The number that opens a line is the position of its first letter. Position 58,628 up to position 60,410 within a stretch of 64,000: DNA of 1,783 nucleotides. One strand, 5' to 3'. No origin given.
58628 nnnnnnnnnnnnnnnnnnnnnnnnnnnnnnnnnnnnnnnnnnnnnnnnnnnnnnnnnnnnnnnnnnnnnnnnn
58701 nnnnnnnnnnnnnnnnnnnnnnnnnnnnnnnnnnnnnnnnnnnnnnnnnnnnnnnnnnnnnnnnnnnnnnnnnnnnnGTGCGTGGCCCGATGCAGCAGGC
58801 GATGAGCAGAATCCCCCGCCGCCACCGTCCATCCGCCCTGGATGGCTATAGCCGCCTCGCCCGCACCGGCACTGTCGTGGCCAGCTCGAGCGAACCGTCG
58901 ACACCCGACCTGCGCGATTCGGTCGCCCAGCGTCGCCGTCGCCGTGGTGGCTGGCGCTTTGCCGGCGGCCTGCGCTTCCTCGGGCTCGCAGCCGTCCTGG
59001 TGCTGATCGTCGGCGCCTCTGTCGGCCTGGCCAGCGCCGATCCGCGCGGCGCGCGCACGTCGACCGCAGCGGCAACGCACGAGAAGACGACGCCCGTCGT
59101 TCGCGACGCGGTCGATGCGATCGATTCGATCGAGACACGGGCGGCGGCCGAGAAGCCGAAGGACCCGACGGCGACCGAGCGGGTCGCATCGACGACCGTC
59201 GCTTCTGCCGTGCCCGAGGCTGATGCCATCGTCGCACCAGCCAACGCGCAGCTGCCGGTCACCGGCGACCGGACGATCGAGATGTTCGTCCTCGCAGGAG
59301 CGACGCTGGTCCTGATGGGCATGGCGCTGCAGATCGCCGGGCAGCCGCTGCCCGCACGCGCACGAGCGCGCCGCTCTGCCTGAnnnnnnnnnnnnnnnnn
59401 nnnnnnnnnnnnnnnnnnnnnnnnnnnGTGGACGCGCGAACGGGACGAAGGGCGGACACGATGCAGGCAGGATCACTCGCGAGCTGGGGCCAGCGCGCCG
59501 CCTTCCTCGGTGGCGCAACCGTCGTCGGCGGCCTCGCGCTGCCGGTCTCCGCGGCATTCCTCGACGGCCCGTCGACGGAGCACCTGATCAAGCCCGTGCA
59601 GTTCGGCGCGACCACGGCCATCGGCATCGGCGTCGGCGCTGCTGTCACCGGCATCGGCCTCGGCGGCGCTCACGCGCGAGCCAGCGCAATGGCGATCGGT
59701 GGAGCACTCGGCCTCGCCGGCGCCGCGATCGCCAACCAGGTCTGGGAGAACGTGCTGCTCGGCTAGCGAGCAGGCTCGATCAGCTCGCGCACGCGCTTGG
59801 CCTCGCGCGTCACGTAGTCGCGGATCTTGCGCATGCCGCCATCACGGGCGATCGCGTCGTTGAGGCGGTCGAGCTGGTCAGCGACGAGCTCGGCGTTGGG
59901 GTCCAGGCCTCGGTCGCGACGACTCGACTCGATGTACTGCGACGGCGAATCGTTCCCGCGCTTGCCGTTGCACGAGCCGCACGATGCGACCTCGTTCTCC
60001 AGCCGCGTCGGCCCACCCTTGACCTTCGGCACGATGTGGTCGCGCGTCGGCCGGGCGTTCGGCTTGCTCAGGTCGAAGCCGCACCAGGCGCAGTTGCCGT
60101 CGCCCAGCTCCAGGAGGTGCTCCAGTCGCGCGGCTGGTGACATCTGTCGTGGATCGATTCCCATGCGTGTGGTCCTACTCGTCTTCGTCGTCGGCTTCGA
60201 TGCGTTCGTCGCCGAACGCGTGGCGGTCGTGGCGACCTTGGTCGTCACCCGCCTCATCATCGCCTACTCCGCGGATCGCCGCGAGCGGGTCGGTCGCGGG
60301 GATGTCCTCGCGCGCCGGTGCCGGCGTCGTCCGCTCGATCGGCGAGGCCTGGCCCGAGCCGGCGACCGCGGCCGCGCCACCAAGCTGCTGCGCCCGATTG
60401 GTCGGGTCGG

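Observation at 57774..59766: The same TGACAG repeat motif marks a second, divergent operon (90-aa protein, cNMP-binding protein, LPXTG protein, small membrane protein)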

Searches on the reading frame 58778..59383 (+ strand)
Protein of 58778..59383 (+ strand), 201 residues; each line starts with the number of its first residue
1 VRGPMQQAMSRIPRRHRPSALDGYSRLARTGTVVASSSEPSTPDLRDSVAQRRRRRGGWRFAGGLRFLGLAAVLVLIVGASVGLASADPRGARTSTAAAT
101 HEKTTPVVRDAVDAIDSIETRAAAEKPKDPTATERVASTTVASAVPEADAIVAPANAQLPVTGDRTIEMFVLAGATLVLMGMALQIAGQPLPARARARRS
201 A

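Call 4: search_protein_families(library=pfam, proteins=[window:58778-59383:+], max_evalue=0.01)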
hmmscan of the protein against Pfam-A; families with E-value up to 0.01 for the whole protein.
window:58778-59383:+ (201 aa): 0 families

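Call 44: search_protein_families(library=ncbifam, proteins=[window:58790-59383:+], max_evalue=0.01)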
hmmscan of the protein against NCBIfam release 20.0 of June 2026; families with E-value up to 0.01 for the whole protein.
window:58790-59383:+ (197 aa): 1 family
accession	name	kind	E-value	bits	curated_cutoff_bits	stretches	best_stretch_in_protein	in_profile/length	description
NF033761.1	gliding_GltJ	equivalog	0.0052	15.9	450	1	9-156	322-460/671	adventurous gliding motility protein GltJ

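Call 65: search_protein_families(library=ncbifam, proteins=[window:58790-59383:+], max_evalue=10)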
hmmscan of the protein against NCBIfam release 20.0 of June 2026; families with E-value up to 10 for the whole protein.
window:58790-59383:+ (197 aa): 7 families
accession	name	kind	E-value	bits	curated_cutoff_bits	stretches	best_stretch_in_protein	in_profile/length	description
NF033761.1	gliding_GltJ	equivalog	0.0052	15.9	450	1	9-156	322-460/671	adventurous gliding motility protein GltJ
NF033902.0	iso_D2_wall_anc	subfamily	0.01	14.7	95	1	123-180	471-535/540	SpaH/EbpB family LPXTG-anchored major pilin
NF053819.1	EF0750_LPXTG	subfamily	0.027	15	47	1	100-180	43-98/105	EF2685/EF0750 family sortase-dependent surface protein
NF008871.0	PRK11907.1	equivalog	0.082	11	1266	1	68-168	13-119/814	bifunctional 2',3'-cyclic-nucleotide 2'-phosphodiesterase/3'-nucleotidase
TIGR02102.1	pullulan_Gpos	equivalog_domain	0.086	10.5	1042.25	1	61-179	992-1104/1113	pullulanase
NF004934.0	PRK06287.1-5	equivalog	0.14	12.3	115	1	63-122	10-68/99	cobalt transport protein CbiN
TIGR01167.1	LPXTG_anchor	domain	0.18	12.5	15.9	1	154-178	1-25/34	LPXTG cell wall anchor domain-containing protein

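Call 66: search_protein_families(library=pfam, proteins=[window:58790-59383:+], max_evalue=10)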
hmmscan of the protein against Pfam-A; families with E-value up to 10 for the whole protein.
window:58790-59383:+ (197 aa): 2 families
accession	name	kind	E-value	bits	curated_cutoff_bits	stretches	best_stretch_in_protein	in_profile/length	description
PF11593.13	Med3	-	0.84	9.3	29.3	1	88-169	164-247/398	Mediator complex subunit 3 fungal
PF00746.26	Gram_pos_anchor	-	3.9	8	20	1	149-180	3-34/43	LPXTG cell wall anchor motif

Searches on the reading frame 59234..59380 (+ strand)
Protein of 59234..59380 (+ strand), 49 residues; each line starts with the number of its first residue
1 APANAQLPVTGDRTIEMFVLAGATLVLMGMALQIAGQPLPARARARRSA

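Call 65: search_protein_families(library=ncbifam, proteins=[window:59234-59380:+], max_evalue=10)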
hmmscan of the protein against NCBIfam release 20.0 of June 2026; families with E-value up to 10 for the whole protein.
seq(49 aa): 3 families
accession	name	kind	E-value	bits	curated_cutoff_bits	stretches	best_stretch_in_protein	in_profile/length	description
TIGR01167.1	LPXTG_anchor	domain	0.0088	16.7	15.9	1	6-30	1-25/34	LPXTG cell wall anchor domain-containing protein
NF033902.0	iso_D2_wall_anc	subfamily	0.019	13.7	95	1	5-33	508-536/540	SpaH/EbpB family LPXTG-anchored major pilin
NF033073.1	LPXTG_double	subfamily_domain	0.048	13.7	48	1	5-30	31-56/66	doubled motif LPXTG anchor domain-containing protein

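Call 66: search_protein_families(library=pfam, proteins=[window:59234-59380:+], max_evalue=10)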
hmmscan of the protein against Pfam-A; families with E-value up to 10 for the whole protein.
seq(49 aa): 1 family
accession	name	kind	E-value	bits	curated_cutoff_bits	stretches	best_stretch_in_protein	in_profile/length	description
PF00746.26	Gram_pos_anchor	-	0.062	13.7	20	1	2-32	4-34/43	LPXTG cell wall anchor motif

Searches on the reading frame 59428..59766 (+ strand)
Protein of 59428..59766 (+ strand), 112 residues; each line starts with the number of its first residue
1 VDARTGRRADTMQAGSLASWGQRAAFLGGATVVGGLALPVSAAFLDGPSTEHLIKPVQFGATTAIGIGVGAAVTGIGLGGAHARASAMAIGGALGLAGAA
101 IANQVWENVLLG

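Call 4: search_protein_families(library=pfam, proteins=[window:59428-59766:+], max_evalue=0.01)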
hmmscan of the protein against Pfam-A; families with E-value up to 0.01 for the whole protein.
window:59428-59766:+ (112 aa): 0 families

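Call 44: search_protein_families(library=ncbifam, proteins=[window:59428-59766:+], max_evalue=0.01)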
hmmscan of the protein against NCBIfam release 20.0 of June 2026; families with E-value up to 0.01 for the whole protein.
window:59428-59766:+ (112 aa): 0 families

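Call 66: search_protein_families(library=pfam, proteins=[window:59428-59766:+], max_evalue=10)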
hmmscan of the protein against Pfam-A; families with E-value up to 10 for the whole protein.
window:59428-59766:+ (112 aa): 1 family
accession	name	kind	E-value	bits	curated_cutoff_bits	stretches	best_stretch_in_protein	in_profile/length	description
PF16940.10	Tic110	-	8.3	5.2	27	0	53-104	11-62/574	Chloroplast envelope transporter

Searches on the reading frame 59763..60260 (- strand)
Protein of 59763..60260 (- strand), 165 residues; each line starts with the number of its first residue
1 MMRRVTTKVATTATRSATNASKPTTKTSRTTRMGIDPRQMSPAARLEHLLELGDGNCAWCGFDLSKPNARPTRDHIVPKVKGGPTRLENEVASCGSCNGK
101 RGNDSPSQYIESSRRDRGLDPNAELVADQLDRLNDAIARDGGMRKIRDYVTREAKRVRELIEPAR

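Call 4: search_protein_families(library=pfam, proteins=[window:59763-60260:-], max_evalue=0.01)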
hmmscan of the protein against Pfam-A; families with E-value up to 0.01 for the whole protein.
window:59763-60260:- (165 aa): 2 families
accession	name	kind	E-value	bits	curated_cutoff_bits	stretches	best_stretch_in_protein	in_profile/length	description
PF14279.12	HNH_5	-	2.2e-08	34.3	27.5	1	57-108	1-50/56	HNH endonuclease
PF01844.29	HNH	-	6e-08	33.2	21.4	1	57-103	1-46/47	HNH endonuclease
